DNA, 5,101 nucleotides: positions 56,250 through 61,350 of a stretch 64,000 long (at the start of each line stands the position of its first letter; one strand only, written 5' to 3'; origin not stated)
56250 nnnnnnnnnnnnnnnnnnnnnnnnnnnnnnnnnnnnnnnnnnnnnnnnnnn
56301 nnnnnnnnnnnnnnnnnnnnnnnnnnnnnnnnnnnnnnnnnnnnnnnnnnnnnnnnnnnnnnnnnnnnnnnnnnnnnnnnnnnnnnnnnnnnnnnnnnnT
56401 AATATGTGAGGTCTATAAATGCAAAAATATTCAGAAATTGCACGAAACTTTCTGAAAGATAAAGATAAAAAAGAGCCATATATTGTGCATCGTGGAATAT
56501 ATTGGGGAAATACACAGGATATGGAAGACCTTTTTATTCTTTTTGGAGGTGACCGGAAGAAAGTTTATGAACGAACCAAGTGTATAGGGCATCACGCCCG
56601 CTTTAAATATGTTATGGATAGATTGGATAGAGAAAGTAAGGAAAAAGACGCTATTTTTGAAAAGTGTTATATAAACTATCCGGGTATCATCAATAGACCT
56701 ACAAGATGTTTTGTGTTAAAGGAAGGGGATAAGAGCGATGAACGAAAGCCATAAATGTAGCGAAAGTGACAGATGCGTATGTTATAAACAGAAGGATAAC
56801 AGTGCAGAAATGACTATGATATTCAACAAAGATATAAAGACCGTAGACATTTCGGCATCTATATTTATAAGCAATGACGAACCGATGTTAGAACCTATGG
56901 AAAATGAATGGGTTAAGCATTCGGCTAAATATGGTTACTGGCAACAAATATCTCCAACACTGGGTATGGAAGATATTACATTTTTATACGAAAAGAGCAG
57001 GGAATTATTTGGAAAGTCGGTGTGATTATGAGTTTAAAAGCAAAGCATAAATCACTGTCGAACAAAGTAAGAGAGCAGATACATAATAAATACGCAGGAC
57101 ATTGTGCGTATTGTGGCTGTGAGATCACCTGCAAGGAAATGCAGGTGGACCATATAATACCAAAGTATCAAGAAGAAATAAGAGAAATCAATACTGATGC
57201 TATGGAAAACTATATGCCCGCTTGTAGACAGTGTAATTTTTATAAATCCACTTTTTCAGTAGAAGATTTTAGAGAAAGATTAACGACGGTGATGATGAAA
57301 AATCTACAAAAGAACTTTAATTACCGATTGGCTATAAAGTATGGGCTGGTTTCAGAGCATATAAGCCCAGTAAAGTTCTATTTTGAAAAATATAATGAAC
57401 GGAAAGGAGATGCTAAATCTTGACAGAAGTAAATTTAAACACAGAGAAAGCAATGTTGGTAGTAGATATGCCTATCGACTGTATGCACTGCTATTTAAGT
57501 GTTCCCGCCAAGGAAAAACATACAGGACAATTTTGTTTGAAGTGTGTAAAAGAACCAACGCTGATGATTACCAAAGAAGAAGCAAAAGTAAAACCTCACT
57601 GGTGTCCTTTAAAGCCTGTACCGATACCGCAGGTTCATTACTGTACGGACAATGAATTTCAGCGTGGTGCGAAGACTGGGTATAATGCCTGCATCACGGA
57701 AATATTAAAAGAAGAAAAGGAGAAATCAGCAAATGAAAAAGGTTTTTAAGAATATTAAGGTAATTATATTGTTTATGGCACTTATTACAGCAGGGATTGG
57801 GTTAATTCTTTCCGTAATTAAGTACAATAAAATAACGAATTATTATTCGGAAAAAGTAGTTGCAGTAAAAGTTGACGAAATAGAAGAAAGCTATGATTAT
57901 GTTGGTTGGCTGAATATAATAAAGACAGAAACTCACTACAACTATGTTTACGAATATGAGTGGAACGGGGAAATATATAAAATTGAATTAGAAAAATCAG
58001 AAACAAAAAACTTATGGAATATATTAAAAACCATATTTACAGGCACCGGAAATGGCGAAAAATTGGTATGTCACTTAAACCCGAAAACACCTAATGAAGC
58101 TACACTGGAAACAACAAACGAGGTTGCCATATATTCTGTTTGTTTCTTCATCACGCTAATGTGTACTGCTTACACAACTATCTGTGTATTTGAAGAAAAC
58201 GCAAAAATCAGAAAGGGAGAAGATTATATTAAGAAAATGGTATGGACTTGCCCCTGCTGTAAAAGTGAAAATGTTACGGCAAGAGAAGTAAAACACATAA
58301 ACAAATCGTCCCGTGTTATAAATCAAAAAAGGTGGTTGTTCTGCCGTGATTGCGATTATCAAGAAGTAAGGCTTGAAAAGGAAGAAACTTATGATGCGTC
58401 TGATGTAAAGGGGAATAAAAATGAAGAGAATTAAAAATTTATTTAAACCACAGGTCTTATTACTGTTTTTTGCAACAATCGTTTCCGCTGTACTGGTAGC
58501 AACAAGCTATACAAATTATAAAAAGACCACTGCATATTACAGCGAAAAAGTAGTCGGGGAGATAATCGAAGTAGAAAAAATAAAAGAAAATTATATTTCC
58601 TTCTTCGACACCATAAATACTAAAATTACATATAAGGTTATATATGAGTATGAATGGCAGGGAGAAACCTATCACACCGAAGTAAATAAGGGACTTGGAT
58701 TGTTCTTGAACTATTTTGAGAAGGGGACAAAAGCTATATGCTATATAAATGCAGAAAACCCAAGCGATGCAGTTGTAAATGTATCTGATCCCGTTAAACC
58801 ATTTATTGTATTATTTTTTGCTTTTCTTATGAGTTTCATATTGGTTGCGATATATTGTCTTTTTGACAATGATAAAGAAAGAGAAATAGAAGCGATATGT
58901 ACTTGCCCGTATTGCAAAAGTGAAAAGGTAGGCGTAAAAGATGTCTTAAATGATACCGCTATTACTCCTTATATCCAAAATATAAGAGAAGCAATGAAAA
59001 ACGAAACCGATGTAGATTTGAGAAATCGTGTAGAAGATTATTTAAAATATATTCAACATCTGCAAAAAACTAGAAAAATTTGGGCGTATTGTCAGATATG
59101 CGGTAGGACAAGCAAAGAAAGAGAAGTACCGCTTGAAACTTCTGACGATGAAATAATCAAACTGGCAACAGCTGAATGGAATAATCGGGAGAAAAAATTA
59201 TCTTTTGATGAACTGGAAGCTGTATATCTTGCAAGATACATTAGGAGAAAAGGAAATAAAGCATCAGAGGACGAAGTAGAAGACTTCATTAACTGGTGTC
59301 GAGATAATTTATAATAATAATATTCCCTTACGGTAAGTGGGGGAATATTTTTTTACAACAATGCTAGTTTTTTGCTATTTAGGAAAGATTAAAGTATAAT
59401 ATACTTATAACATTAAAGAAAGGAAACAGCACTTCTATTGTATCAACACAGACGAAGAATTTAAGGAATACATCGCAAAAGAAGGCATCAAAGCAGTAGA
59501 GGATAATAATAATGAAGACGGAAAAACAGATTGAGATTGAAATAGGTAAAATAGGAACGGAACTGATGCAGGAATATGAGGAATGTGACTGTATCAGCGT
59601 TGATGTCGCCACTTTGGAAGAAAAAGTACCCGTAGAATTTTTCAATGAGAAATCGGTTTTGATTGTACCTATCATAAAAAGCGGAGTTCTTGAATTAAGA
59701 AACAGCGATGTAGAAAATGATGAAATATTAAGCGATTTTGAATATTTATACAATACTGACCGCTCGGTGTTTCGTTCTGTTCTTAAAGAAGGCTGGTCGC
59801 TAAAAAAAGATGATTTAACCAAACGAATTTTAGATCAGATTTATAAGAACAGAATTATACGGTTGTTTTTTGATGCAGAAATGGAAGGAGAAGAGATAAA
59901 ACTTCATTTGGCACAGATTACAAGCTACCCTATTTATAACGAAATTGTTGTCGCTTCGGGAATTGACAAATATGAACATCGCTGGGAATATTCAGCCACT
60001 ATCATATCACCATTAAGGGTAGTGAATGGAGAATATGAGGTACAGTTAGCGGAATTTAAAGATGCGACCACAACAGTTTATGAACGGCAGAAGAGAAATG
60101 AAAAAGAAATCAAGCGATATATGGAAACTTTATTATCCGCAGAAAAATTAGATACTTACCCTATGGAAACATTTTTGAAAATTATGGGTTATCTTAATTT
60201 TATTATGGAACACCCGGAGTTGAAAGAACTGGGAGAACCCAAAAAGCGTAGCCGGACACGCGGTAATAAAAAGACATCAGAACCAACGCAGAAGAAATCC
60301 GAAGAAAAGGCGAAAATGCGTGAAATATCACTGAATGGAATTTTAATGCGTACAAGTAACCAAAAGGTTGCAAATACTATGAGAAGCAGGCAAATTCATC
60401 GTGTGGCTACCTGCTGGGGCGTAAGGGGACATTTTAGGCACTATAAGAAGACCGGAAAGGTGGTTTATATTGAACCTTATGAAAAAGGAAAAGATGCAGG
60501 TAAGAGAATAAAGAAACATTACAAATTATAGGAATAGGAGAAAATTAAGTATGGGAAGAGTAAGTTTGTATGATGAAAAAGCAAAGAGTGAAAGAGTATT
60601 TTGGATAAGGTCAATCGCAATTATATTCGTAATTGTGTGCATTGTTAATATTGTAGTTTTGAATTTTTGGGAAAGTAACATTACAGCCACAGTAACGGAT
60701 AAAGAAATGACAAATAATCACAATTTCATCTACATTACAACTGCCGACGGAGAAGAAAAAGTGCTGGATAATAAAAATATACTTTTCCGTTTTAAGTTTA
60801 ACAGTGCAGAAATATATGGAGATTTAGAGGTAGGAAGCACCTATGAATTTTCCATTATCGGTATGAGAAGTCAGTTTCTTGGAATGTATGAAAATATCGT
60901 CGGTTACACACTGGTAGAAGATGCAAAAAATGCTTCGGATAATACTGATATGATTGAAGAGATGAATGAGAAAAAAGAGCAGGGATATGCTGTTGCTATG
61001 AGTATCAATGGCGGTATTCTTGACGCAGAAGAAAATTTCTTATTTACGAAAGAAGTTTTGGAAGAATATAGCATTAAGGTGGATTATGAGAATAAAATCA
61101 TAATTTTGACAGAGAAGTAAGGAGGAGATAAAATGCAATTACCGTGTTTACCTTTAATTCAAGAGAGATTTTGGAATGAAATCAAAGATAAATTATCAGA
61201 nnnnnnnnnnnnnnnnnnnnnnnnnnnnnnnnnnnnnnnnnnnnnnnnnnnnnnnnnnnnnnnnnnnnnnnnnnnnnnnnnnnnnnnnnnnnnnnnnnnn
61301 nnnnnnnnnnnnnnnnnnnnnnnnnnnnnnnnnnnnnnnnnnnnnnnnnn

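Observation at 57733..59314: Tandem membrane/zinc-ribbon paralogues, one of which carries a roughly 40-aa segment copied from the plasmid's own VirB4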

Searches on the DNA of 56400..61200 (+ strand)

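Call 9: search_dna_similar(query=window:56400-61200:+, collection=plasmids, mode=near)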
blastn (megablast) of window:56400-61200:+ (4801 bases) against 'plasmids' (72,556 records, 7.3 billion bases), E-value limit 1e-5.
No match.

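Call 10: search_dna_similar(query=window:56400-61200:+, collection=phages, mode=near)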
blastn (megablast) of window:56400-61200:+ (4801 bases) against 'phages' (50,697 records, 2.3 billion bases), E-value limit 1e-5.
No match.

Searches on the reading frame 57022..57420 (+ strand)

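Call 5: search_protein_families(library=pfam, proteins=[window:57022-57420:+], max_evalue=0.1)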
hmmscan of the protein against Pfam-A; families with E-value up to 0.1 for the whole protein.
window:57022-57420:+ (133 aa): 4 families
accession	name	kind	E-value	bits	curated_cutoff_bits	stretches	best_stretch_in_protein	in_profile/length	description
PF01844.29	HNH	-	9.1e-09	35.8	21.4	1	28-73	1-42/47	HNH endonuclease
PF14279.12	HNH_5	-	0.00014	22.2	27.5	1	28-86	1-54/56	HNH endonuclease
PF13395.12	HNH_4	-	0.0032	17.9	22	1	28-75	1-48/54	HNH endonuclease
PF01797.21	Y1_Tnp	-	0.068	13.7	23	0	2-45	10-53/121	Transposase IS200 like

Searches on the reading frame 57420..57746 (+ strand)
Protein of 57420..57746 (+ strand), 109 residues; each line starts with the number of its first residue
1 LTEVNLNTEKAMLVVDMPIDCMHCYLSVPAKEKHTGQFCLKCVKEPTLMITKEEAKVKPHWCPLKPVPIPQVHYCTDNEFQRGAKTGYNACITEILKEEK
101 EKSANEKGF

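Call 5: search_protein_families(library=pfam, proteins=[window:57420-57746:+], max_evalue=0.1)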
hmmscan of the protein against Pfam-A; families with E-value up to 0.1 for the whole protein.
window:57420-57746:+ (109 aa): 0 families

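Call 42: search_protein_families(library=phrogs, proteins=[window:57420-57746:+], max_evalue=0.01)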
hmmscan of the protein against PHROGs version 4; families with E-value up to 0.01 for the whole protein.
window:57420-57746:+ (109 aa): 0 families

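Call 43: search_protein_families(library=padloc, proteins=[window:57420-57746:+], max_evalue=0.01)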
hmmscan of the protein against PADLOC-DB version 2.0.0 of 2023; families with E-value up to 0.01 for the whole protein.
window:57420-57746:+ (109 aa): 0 families

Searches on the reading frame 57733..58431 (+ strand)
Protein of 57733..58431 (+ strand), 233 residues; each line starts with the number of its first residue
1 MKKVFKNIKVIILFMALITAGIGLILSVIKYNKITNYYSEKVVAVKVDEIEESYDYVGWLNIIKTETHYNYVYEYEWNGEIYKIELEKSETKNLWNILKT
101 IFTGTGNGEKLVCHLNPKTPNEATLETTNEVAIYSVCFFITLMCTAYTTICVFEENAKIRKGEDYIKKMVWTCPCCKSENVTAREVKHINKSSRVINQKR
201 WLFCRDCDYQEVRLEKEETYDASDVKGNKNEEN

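Call 5: search_protein_families(library=pfam, proteins=[window:57733-58431:+], max_evalue=0.1)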
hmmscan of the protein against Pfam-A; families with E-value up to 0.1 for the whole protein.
window:57733-58431:+ (233 aa): 4 families
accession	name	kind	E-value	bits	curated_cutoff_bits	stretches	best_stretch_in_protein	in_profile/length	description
PF12158.14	DUF3592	-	0.0012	19.9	25.3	1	67-127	21-81/84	Domain of unknown function (DUF3592)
PF23225.1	zf-C2H2_7th_ZNF462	-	0.018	15.2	27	0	201-214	4-17/42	Zinc finger protein 462, seventh C2H2 zinc finger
PF14004.11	DUF4227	-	0.033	14.6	27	1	2-61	1-61/71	Protein of unknown function (DUF4227)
PF14354.12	Lar_restr_allev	-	0.047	14.4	28.6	1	172-221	5-46/58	Restriction alleviation protein Lar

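Call 42: search_protein_families(library=phrogs, proteins=[window:57733-58431:+], max_evalue=0.01)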
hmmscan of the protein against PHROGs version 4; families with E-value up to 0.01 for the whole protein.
window:57733-58431:+ (233 aa): 1 family
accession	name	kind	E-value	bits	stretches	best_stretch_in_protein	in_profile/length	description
phrog_24716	-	unknown function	0.00095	20.5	1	142-212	9-75/83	-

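Call 43: search_protein_families(library=padloc, proteins=[window:57733-58431:+], max_evalue=0.01)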
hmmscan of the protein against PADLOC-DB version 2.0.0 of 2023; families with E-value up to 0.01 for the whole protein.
window:57733-58431:+ (233 aa): 0 families

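Call 44: search_protein_families(library=ncbifam, proteins=[window:57733-58431:+], max_evalue=0.01)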
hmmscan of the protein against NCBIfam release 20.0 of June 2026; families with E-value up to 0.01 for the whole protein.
window:57733-58431:+ (233 aa): 0 families
